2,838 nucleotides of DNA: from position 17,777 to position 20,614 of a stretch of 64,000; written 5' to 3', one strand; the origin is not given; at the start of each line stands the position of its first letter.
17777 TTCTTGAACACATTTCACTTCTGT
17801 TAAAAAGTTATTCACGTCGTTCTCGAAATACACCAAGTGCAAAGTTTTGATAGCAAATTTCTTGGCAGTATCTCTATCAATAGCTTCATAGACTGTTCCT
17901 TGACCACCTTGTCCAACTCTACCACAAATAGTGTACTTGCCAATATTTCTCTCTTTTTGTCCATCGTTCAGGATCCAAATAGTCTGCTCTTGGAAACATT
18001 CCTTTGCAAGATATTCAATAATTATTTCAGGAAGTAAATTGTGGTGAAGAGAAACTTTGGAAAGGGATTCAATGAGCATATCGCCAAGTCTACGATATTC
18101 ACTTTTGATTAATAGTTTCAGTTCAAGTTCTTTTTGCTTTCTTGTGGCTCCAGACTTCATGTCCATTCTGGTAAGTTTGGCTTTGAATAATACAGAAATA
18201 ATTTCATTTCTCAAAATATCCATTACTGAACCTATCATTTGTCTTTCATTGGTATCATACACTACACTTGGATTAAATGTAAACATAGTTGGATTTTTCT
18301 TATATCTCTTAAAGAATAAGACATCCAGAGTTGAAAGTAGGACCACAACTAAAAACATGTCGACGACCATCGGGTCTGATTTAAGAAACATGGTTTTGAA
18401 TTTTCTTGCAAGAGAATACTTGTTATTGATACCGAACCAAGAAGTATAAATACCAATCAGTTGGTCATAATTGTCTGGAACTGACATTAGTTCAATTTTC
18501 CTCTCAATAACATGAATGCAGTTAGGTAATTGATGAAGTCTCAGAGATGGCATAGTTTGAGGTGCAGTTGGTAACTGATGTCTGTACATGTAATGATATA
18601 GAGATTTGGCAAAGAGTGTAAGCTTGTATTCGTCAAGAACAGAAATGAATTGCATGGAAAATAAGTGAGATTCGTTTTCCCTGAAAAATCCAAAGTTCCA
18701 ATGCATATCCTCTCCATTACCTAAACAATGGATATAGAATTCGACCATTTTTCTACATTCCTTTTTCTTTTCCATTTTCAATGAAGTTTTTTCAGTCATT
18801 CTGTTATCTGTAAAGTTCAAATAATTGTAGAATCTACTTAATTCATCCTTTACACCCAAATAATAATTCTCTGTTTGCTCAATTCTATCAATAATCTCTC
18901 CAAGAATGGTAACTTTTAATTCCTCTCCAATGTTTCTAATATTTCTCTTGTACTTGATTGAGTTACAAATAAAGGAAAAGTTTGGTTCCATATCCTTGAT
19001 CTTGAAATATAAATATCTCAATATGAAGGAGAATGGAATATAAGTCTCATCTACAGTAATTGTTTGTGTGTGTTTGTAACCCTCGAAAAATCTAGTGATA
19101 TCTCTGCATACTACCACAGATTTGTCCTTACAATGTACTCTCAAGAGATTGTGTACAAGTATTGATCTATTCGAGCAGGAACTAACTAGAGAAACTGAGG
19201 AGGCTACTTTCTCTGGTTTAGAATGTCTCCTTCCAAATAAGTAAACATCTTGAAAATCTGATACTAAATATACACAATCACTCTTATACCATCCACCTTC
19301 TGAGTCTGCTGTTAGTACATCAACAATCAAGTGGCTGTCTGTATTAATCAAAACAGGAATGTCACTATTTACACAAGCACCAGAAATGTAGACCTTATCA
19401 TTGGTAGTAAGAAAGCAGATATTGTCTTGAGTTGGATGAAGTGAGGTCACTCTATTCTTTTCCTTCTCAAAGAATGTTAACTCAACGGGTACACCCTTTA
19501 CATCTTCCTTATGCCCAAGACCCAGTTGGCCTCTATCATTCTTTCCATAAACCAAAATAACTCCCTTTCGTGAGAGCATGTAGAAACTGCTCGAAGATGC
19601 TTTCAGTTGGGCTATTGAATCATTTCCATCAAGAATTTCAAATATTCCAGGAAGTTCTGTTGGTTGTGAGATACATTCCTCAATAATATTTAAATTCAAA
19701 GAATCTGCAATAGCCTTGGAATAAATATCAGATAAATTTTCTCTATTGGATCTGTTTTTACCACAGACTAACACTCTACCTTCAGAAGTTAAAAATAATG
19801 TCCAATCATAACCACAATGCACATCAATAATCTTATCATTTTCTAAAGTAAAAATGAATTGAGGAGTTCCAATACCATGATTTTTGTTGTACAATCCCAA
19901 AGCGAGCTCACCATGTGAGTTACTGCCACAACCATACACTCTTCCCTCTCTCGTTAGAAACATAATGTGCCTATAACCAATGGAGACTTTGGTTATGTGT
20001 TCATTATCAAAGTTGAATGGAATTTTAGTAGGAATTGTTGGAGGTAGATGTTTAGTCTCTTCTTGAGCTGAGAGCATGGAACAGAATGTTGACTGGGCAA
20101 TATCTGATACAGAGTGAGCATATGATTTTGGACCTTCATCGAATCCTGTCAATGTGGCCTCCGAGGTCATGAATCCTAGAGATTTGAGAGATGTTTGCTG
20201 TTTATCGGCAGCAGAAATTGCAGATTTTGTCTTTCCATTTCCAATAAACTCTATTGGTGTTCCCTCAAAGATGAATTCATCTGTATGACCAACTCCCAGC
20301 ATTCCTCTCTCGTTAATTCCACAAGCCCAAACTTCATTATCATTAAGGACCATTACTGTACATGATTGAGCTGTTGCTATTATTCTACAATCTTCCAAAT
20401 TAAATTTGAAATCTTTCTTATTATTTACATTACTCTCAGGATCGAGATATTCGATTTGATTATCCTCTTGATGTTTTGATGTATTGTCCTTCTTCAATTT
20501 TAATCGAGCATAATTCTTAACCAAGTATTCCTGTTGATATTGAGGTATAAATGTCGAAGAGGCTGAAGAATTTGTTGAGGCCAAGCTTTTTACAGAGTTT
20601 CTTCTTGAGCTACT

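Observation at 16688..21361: RCC1 beta-propeller fused to a Ser/Thr kinase in a single 1557-aa intronless ORF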

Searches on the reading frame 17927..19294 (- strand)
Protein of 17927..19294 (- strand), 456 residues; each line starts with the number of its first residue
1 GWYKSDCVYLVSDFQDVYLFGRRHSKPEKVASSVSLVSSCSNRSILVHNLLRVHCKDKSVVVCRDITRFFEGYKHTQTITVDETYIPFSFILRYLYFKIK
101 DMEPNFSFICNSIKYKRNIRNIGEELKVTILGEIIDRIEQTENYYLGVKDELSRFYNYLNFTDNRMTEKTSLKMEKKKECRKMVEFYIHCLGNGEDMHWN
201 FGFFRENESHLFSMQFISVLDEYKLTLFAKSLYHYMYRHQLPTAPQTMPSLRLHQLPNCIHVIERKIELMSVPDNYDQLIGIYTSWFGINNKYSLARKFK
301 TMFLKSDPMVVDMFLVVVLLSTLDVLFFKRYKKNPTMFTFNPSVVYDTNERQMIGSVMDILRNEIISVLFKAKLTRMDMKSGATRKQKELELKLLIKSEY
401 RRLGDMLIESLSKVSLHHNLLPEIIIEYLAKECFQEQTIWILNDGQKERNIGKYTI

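Call 16: search_protein_families(library=pfam, proteins=[window:17927-19294:-], max_evalue=10)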
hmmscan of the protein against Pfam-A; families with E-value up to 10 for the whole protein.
window:17927-19294:- (456 aa): 0 families

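Call 70: search_solved_structures(query=A5, max_evalue=10, show_alignments=2)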
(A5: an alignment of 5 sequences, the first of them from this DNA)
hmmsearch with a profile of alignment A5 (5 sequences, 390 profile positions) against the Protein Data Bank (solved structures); distinct sequences matched with E-value up to 10: 1.
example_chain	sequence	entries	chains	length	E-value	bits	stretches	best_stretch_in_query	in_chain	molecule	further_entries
9e5c_0u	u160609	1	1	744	0.25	13.8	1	15-128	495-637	Leucine-rich repeat protein (LRRP)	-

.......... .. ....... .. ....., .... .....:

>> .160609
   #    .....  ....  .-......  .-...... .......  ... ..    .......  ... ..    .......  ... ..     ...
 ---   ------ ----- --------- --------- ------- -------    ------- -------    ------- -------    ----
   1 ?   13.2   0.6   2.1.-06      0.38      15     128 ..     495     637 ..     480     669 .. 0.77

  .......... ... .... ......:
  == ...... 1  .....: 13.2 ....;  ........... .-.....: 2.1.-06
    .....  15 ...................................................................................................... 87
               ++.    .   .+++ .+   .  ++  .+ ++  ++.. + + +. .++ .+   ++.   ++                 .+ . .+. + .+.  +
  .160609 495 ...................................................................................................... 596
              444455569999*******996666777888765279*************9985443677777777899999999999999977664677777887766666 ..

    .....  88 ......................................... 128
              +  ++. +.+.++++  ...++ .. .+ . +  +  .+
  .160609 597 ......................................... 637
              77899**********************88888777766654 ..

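Call 79: search_solved_structures(query=window:17927-19129:-, max_evalue=10, show_alignments=1)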
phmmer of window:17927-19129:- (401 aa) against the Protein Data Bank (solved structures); distinct sequences matched with E-value up to 10: 1.
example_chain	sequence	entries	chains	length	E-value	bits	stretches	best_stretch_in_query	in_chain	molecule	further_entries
2uz9_A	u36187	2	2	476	0.085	15.3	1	7-110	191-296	GUANINE DEAMINASE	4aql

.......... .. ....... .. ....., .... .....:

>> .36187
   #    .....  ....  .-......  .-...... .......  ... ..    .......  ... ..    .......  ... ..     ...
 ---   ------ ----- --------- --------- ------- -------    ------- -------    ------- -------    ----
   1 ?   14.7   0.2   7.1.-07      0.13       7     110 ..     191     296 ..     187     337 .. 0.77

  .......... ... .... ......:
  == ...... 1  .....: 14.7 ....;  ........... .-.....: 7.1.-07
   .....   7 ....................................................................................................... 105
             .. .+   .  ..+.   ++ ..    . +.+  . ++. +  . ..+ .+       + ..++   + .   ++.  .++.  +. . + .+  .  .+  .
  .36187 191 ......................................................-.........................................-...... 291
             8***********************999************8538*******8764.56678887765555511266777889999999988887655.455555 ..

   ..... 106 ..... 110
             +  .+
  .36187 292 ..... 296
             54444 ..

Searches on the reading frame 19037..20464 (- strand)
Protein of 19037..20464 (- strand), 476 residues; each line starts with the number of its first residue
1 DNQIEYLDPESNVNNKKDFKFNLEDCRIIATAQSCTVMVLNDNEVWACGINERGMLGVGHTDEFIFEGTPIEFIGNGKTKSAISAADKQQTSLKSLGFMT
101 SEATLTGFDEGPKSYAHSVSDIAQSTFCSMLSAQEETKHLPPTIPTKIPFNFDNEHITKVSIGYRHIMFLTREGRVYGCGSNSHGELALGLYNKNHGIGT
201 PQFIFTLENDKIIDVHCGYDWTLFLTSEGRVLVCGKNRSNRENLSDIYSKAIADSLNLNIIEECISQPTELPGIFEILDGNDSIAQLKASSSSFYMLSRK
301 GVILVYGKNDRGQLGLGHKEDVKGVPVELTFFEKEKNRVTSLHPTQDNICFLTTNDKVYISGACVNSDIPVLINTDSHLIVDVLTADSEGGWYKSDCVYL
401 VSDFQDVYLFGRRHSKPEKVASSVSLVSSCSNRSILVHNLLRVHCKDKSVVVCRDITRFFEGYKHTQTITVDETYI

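Call 62: predict_structure(alignment_id=A4)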
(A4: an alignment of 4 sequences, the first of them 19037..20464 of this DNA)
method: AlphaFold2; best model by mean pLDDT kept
length: 476 residues; sequences in the alignment: 4
mean_pLDDT: 50.6   pTM: 0.56
mean pLDDT of the five models: 50.6, 50.4, 48.7, 46.1, 44.7
residues with pLDDT >= 90: 3; 70-90: 129; 50-70: 102; < 50: 242
segments of 3 or more residues with pLDDT < 50: 1-20, 50-144, 192-198, 260-265, 314-316, 364-367, 374-476
pLDDT, mean of each block of 10 residues (from residue 1): 26 34 61 66 68 38 26 26 25 23 22 27 38 34 55 81 79 83 52 48 77 83 83 67 53 52 56 69 79 80 73 54 75 81 69 71 56 46 29 29 33 36 28 27 25 25 23 24
secondary structure, 60 per line:
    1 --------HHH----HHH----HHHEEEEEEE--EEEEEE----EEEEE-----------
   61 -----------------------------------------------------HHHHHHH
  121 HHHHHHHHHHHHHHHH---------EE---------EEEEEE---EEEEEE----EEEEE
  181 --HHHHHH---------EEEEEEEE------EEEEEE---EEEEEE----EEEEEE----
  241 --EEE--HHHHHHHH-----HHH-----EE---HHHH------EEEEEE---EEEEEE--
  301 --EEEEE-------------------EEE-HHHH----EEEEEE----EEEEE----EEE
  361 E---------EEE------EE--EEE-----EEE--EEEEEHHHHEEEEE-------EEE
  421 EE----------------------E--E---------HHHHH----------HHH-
elements in order: E26-32 E35-40 E45-49 H114-136 E157-162 E166-171 E176-180 H183-188 E198-205 E212-217 E221-226 E231-236 E243-245 H248-255 H274-277 E284-289 E293-298 E303-307 E327-329 H331-334 E339-344 E349-353 E358-361 E371-373 E384-386 E392-394 E397-401 H402-405 E406-410 E418-422 H458-462
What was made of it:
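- On RCC1-like domain (RLD) proteins: The AF2 model (mean pLDDT 50.6) gives five to six blades, with confidence only up to aa ~670 (call 62).
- Propeller blades after aa ~670 and ring closure are not established (call 62).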

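Call 66: fold_search(model_id=the predicted structure, library=pdb)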
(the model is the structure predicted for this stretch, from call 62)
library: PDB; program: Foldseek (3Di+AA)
matches with E <= 10: 1476; with E <= 0.001: 492
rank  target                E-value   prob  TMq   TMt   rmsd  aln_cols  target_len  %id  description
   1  8gqe_B                5.9e-17  1.00  0.43  0.51  11.0       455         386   18  Crystal structure of the W285A mutant of UVR8 in complex with RUP2 (released 2022-09-14)
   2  4dnv_B                1.1e-15  1.00  0.43  0.54  10.0       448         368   17  Crystal structure of the W285F mutant of UVB-resistance protein UVR8 (released 2012-03-07)
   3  4dnu                  3.8e-15  1.00  0.43  0.53  10.3       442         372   18  Crystal structure of the W285A mutant of UVB-resistance protein UVR8 (released 2012-03-07)
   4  4dnw_B                3.8e-15  1.00  0.43  0.53   9.9       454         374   18  Crystal structure of UVB-resistance protein UVR8 (released 2012-03-07)
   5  6xzn_A                4.4e-15  1.00  0.43  0.53  12.0       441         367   18  Arabidopsis UV-B photoreceptor UVR8 mutant G101S W285A (released 2021-01-13)
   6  4nc4_A                4.9e-15  1.00  0.43  0.53  10.1       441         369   18  Crystal structure of photoreceptor AtUVR8 mutant W285F and light-induced structural changes at 120K (released 2016-10-26)
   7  3kci                  5.8e-15  1.00  0.47  0.59   5.6       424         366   16  The third RLD domain of HERC2 (released 2009-11-03)
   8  6xzn_B                7.6e-15  1.00  0.43  0.54   9.9       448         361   18  Arabidopsis UV-B photoreceptor UVR8 mutant G101S W285A (released 2021-01-13)
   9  4dnv_A                8.9e-15  1.00  0.43  0.53  10.1       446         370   17  Crystal structure of the W285F mutant of UVB-resistance protein UVR8 (released 2012-03-07)
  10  4dnw_A                1.1e-14  1.00  0.43  0.53  10.3       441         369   18  Crystal structure of UVB-resistance protein UVR8 (released 2012-03-07)
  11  6dd7_A                1.1e-14  1.00  0.43  0.53  10.0       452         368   18  Crystal structure of plant UVB photoreceptor UVR8 from in situ serial Laue diffraction (released 2018-07-18)
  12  4d9s_B                1.5e-14  1.00  0.43  0.52  10.1       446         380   18  Crystal structure of Arabidopsis thaliana UVR8 (UV Resistance locus 8) (released 2012-04-04)
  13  6xzl                  2.1e-14  1.00  0.42  0.52  10.3       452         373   18  Arabidopsis UV-B photoreceptor UVR8 mutant D96N D107N (released 2021-01-13)
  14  7q40_C                2.5e-14  1.00  0.45  0.56   7.5       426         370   17  Crystal structure of RCC1-Like domain 2 of ubiquitin ligase HERC2 (released 2022-11-16)
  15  7q40_A                2.8e-14  1.00  0.47  0.59   5.8       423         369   17  Crystal structure of RCC1-Like domain 2 of ubiquitin ligase HERC2 (released 2022-11-16)
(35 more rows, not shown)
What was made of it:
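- On RCC1-like domain (RLD) proteins: Foldseek aligns it to whole RLD structures, TM-score 0.5-0.59 relative to the target (call 66).
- The propeller model matches UVR8, HERC2, RCC2, RPGR and RCC1 structures at E 6e-17 to 1e-13 (calls 62, 66).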
